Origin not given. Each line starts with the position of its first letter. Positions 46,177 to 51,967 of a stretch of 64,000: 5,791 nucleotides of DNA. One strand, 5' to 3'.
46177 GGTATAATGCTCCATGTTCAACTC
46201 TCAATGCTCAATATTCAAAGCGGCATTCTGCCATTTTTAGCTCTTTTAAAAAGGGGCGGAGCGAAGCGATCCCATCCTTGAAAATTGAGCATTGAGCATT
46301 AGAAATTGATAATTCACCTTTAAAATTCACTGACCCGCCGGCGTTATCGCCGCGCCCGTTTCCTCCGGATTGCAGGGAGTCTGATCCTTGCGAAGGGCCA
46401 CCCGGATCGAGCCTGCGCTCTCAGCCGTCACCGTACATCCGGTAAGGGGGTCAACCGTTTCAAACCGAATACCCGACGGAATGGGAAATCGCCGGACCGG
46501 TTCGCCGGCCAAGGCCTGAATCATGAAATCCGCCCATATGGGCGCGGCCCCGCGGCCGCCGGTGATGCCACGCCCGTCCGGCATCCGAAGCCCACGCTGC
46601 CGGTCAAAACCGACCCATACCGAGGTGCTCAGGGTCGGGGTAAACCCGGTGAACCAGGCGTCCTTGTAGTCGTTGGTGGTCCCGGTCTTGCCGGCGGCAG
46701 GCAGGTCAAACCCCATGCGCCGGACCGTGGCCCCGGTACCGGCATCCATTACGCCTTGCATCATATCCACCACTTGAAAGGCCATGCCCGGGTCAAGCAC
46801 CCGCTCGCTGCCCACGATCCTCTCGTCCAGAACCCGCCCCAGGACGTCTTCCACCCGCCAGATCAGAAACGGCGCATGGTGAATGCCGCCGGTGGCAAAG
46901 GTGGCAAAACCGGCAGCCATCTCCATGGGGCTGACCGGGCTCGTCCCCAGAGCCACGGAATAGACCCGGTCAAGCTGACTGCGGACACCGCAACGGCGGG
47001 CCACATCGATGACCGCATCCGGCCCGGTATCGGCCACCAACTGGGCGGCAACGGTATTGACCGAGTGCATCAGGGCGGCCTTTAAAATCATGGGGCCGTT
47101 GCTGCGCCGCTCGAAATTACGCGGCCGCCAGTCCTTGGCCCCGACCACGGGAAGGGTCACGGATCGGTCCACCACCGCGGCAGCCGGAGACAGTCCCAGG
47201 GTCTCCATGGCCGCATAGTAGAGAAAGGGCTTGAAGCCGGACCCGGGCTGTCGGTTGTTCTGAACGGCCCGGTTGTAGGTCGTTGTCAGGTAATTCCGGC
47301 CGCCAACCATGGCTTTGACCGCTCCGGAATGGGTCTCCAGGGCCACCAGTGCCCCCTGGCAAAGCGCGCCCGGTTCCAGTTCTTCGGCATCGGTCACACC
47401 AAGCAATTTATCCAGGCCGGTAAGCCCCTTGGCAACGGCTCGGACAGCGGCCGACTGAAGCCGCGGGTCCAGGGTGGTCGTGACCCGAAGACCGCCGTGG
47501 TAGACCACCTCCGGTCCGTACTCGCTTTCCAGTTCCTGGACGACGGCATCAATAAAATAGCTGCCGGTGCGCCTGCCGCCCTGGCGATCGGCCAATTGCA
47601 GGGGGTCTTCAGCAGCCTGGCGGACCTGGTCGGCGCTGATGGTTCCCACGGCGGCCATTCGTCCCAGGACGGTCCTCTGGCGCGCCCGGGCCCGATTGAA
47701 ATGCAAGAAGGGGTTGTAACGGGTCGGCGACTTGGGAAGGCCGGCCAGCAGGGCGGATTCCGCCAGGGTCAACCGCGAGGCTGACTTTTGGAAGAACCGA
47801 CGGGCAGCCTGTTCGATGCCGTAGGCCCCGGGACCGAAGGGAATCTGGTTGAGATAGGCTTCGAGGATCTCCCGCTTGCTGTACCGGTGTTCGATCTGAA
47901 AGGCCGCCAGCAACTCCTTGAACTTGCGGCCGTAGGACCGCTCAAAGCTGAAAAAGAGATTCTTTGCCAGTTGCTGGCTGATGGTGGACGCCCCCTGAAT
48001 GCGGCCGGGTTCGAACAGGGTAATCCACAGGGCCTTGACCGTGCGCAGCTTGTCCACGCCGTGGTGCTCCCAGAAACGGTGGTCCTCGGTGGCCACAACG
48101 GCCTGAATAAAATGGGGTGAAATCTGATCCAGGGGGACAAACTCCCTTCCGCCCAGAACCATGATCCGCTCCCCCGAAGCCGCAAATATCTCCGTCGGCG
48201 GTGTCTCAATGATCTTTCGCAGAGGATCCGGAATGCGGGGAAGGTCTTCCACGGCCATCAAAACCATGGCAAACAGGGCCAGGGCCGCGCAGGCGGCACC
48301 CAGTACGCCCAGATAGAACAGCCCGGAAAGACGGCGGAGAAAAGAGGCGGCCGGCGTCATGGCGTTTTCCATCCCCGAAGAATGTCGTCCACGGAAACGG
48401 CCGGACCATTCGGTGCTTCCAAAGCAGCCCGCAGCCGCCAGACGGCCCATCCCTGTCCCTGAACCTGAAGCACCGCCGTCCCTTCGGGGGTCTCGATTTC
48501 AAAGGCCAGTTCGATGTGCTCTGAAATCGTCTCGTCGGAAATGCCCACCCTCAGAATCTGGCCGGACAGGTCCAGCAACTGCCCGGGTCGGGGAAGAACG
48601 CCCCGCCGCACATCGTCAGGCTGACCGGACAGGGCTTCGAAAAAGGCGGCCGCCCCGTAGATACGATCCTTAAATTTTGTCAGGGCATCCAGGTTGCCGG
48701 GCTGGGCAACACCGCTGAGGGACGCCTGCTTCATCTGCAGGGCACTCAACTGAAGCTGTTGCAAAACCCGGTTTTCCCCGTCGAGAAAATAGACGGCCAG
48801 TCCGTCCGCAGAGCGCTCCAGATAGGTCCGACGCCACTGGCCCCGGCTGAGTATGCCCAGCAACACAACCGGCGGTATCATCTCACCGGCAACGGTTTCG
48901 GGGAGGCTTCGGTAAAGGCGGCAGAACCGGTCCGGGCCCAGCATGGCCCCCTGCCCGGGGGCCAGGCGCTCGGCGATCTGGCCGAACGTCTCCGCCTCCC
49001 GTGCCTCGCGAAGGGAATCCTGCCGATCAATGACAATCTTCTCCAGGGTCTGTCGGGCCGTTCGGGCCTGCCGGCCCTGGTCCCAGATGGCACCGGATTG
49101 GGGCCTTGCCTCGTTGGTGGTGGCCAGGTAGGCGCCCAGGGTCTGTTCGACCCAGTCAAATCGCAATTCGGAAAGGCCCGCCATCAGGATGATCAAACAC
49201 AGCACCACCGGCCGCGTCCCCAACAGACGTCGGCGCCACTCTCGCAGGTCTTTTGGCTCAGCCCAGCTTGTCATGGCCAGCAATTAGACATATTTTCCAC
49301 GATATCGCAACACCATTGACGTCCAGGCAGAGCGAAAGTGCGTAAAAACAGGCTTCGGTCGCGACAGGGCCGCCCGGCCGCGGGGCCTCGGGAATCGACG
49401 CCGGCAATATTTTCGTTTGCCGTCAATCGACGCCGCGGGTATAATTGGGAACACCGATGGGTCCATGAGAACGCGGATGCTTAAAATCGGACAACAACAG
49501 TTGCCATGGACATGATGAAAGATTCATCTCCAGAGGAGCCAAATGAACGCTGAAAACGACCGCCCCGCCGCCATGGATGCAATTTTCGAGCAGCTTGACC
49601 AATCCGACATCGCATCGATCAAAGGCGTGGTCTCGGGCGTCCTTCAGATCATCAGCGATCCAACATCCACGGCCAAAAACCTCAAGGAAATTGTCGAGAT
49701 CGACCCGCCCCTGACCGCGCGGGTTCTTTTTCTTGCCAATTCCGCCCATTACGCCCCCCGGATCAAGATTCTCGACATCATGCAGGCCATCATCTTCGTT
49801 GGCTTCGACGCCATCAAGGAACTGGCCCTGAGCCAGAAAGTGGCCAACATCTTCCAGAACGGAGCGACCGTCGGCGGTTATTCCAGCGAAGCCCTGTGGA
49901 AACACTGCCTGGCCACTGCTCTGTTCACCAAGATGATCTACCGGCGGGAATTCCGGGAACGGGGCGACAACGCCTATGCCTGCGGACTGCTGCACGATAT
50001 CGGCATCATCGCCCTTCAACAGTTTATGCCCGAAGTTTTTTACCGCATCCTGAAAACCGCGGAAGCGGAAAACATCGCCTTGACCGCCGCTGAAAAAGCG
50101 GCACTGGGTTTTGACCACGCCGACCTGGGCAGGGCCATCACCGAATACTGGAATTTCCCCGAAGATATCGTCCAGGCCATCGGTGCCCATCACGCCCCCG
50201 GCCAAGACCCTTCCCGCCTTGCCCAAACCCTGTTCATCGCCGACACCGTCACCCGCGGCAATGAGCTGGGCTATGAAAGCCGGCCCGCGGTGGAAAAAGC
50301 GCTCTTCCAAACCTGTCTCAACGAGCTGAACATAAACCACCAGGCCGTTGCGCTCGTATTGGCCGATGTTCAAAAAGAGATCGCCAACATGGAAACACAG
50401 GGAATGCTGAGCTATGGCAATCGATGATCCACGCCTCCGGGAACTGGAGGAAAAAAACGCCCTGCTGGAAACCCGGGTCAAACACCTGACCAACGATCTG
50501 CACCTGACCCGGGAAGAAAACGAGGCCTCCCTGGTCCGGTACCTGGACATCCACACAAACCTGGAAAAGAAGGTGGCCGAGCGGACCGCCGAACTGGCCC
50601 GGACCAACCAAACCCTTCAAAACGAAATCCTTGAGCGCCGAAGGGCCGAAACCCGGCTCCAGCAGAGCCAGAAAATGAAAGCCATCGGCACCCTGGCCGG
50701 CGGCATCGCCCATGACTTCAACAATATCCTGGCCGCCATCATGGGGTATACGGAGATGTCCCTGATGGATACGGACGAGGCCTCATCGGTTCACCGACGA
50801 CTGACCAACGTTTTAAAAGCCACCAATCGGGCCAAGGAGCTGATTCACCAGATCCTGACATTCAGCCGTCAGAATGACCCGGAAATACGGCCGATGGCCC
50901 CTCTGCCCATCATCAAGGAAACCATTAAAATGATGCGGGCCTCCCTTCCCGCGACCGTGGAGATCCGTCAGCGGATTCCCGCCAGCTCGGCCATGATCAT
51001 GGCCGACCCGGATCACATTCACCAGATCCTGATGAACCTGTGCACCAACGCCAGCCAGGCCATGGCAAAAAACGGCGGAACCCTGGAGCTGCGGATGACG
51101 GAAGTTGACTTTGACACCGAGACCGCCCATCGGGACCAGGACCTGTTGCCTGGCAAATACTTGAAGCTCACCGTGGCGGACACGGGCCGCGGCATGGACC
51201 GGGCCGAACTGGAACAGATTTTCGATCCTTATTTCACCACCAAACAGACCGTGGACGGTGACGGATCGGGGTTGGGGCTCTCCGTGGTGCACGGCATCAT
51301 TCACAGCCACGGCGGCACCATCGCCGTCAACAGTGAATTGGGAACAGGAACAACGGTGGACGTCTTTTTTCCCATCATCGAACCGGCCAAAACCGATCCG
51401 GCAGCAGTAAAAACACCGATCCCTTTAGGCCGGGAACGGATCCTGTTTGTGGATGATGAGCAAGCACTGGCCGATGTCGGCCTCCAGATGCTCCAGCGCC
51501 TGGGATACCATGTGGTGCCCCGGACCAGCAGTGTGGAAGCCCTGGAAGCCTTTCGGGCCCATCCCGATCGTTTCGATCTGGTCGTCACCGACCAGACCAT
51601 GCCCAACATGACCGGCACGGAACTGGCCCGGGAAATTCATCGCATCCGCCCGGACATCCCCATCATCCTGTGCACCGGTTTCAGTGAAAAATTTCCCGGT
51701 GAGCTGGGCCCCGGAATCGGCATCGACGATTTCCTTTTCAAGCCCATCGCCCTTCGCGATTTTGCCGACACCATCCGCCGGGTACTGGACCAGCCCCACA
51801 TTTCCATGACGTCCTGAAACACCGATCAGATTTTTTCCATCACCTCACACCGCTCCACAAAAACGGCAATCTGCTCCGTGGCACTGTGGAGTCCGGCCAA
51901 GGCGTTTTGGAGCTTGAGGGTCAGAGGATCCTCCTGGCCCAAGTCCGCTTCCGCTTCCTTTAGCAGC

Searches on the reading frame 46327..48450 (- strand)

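Call 6: search_protein_families(library=pfam, proteins=[window:46327-48450:-], max_evalue=0.1)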
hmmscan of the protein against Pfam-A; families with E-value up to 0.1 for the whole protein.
window:46327-48450:- (707 aa): 2 families
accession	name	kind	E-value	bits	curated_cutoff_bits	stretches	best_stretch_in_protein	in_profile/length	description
PF00912.28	Transgly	-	6.9e-63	211.7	27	1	102-265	14-177/178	Transglycosylase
PF00905.27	Transpeptidase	-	1.8e-26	93.5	22.1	1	366-613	1-273/299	Penicillin binding protein transpeptidase domain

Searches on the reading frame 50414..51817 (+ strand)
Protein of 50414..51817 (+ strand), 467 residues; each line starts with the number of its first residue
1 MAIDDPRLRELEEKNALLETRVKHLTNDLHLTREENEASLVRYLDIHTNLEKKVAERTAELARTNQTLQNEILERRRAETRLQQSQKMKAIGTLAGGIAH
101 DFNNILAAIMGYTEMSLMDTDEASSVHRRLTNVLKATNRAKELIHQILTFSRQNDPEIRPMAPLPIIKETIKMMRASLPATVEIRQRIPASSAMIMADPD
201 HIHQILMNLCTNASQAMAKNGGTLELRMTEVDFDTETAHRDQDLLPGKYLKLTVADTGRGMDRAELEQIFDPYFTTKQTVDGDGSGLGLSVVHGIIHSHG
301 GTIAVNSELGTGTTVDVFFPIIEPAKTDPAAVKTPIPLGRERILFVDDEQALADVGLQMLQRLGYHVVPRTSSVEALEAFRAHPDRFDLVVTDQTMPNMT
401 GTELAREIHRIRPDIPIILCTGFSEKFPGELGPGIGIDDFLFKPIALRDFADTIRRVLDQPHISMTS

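Call 89: search_protein_families(library=pfam, proteins=[window:50414-51817:+], max_evalue=0.001)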
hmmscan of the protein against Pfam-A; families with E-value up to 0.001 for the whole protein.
window:50414-51817:+ (467 aa): 3 families
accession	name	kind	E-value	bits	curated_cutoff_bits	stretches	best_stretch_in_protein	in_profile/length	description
PF02518.31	HATPase_c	-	4.9e-24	85.4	26.4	1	198-320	2-108/111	Histidine kinase-, DNA gyrase B-, and HSP90-like ATPase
PF00072.30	Response_reg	-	6.8e-20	71.7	30.2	1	343-454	1-110/111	Response regulator receiver domain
PF00512.31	HisKA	-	4.4e-11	43.1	26.9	1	92-154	3-64/66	His Kinase A (phospho-acceptor) domain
